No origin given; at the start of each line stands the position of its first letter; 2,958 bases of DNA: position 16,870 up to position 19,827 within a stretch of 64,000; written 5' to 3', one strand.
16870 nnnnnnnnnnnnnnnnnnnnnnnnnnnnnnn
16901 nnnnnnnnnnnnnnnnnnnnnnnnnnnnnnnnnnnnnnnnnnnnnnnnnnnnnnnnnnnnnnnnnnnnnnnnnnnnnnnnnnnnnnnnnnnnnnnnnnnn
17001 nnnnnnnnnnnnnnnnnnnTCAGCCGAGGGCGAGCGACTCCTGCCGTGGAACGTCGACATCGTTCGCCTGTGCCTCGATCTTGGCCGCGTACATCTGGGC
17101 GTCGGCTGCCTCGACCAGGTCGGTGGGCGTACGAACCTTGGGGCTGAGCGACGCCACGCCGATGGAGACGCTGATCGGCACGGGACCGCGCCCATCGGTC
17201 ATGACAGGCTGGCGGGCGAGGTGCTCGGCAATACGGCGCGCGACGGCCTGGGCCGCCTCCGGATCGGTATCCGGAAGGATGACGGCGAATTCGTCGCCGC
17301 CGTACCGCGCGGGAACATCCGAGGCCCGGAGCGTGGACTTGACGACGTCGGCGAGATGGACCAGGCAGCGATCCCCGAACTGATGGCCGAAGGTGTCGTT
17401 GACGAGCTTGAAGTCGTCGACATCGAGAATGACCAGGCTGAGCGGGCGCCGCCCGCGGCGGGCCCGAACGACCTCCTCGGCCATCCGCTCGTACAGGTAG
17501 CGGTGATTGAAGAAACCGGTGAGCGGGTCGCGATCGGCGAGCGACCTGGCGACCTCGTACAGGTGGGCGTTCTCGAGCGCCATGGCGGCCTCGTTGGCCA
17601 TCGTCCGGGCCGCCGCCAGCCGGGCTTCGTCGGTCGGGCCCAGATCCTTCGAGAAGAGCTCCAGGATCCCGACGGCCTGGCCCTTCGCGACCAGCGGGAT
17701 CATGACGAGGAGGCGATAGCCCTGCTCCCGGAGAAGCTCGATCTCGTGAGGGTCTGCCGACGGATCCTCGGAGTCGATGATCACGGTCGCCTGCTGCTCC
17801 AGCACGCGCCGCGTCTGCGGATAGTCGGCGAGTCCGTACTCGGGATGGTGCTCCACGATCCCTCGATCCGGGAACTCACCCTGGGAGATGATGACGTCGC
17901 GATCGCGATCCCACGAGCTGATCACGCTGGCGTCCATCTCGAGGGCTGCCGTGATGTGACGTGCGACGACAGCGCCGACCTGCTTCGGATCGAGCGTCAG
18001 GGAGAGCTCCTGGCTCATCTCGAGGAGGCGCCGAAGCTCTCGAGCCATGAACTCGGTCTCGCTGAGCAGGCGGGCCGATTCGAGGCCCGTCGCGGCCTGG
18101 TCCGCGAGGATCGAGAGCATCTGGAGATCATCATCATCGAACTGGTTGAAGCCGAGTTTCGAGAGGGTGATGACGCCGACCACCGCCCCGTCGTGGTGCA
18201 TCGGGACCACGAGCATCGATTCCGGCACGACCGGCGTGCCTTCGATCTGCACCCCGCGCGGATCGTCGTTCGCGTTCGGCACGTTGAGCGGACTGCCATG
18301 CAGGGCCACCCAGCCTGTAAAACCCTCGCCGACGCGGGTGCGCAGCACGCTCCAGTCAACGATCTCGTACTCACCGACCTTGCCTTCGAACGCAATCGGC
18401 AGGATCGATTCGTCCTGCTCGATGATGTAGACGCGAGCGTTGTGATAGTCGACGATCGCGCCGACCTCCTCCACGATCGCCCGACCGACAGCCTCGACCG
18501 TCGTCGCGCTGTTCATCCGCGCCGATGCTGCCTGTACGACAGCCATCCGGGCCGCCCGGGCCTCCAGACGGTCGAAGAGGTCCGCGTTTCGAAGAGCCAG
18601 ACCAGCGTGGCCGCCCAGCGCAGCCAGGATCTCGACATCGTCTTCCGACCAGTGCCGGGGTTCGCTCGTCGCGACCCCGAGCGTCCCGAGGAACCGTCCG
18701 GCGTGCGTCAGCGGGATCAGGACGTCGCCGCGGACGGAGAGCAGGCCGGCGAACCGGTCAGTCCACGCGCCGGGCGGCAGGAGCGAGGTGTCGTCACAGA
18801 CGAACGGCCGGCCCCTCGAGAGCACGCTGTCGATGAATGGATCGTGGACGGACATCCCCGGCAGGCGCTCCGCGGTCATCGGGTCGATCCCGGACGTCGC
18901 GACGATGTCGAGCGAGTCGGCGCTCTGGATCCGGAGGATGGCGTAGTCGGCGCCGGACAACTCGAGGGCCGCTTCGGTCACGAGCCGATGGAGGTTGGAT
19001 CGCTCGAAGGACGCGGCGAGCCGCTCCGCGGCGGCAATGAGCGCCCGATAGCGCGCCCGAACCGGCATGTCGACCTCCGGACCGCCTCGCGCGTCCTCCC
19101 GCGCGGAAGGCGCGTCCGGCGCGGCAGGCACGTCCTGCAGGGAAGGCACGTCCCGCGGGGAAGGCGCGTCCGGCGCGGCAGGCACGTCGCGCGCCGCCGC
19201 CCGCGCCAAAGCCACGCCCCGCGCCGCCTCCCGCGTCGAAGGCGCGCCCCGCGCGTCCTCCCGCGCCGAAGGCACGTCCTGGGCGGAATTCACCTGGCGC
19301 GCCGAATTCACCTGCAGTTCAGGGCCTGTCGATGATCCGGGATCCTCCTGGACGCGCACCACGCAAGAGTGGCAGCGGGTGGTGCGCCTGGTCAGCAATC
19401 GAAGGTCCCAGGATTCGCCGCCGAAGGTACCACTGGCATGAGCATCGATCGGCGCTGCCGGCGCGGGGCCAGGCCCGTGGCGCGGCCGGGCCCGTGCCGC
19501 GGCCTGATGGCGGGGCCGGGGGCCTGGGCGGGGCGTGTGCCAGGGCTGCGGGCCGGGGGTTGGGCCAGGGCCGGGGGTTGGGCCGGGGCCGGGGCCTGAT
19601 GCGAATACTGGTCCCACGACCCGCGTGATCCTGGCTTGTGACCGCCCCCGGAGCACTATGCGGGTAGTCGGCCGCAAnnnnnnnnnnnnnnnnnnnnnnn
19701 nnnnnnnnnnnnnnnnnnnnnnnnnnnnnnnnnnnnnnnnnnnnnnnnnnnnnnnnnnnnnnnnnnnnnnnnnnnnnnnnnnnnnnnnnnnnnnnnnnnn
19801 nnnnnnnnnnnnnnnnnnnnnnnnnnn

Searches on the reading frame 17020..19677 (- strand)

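Call 18: search_protein_families(library=pfam, proteins=[window:17020-19677:-], max_evalue=0.01)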
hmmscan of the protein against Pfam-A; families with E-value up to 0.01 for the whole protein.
window:17020-19677:- (885 aa): 4 families
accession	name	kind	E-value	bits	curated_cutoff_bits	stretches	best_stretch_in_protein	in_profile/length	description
PF00990.26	GGDEF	-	4.2e-43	147.3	23.8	1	714-868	1-157/161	Diguanylate cyclase, GGDEF domain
PF13185.12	GAF_2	-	1.5e-40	139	28.6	3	391-533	1-136/136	GAF domain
PF01590.32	GAF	-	6.9e-35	120.9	22.4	3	395-530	3-131/133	GAF domain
PF13492.12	GAF_3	-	7.1e-22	78.6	27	3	479-533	76-128/129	GAF domain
